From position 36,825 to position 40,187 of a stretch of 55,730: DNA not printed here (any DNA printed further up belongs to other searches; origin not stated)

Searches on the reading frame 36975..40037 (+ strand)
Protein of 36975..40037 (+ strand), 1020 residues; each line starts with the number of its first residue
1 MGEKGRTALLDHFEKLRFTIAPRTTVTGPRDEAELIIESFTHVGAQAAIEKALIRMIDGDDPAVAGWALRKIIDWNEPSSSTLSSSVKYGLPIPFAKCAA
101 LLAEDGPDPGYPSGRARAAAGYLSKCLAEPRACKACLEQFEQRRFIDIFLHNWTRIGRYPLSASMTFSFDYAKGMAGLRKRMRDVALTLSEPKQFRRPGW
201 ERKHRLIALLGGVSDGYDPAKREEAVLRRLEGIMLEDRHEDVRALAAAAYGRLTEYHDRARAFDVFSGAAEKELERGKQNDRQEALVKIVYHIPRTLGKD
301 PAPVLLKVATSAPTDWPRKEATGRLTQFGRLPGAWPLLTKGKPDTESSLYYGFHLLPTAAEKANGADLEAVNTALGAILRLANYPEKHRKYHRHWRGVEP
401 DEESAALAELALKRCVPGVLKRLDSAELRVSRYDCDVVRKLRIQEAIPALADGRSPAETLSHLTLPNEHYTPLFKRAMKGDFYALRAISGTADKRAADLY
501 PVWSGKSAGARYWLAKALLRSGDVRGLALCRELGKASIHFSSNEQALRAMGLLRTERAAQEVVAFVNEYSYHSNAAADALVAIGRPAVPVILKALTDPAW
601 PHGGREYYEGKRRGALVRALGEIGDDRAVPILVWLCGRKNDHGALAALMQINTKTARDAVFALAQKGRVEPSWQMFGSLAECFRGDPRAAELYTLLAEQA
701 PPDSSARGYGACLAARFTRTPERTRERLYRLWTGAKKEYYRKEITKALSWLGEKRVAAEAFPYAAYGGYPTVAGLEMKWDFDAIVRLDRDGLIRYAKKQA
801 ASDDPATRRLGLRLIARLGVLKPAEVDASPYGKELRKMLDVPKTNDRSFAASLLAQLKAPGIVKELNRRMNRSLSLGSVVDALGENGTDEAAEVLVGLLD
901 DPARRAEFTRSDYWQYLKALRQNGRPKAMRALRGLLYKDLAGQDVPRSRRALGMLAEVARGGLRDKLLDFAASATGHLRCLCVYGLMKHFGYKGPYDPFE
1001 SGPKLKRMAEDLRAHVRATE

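Call 27: search_protein_families(library=pfam, proteins=[window:36975-40037:+], max_evalue=0.00001)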
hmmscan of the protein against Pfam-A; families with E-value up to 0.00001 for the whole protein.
window:36975-40037:+ (1020 aa): 1 family
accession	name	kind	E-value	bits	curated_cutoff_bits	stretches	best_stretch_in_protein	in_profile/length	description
PF13646.12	HEAT_2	-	1e-11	45.4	27.7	0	613-666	17-73/88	HEAT repeats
